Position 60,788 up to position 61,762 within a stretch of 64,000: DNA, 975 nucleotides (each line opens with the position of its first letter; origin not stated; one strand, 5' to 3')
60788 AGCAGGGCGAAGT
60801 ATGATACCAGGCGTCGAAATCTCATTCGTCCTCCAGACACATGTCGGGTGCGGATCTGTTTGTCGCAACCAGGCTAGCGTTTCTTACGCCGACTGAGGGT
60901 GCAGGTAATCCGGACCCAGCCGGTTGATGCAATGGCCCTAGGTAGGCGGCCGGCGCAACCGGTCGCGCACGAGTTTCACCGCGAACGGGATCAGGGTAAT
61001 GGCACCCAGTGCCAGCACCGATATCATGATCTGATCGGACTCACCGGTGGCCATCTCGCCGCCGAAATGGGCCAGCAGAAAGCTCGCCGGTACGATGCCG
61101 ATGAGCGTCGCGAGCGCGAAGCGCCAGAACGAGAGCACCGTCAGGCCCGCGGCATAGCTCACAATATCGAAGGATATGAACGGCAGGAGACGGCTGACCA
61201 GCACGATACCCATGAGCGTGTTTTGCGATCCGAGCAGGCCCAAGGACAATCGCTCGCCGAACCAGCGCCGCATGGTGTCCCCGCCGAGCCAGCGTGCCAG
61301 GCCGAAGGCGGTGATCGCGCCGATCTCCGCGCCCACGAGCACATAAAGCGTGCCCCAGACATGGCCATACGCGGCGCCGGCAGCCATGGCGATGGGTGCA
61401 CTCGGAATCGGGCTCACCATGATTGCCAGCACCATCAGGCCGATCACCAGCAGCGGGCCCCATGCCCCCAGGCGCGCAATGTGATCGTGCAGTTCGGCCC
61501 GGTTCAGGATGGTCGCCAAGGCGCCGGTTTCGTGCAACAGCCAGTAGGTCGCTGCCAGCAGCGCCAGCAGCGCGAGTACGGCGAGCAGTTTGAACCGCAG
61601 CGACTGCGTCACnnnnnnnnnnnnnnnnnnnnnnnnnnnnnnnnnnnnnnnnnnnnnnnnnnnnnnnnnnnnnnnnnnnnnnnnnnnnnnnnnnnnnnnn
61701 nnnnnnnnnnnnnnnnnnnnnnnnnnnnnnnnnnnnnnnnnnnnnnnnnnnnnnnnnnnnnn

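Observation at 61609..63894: SelD fused to an NDH-2-like flavoprotein heads the egtD-containing array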

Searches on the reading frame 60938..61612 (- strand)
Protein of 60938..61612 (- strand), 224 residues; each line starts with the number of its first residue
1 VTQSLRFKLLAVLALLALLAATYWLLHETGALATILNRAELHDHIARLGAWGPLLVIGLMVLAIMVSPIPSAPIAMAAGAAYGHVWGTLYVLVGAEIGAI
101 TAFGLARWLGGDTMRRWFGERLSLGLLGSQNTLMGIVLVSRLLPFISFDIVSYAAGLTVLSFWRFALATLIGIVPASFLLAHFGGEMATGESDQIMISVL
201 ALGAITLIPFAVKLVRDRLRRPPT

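Call 7: search_protein_families(library=pfam, proteins=[window:60938-61612:-])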
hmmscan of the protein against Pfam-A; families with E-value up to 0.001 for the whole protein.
window:60938-61612:- (224 aa): 1 family
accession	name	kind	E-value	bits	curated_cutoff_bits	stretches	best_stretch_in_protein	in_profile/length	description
PF09335.16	VTT_dom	-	1.7e-23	83.8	33.9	1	69-184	1-121/123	VTT domain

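Call 8: search_protein_families(library=ncbifam, proteins=[window:60938-61612:-])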
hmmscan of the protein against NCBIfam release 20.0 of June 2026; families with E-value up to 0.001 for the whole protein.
window:60938-61612:- (224 aa): 1 family
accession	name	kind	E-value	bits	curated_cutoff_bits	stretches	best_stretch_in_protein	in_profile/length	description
NF052604.1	UndecprPTUtpABac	equivalog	0.00086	19.4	250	0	44-189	11-159/198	undecaprenyl phosphate transporter UptA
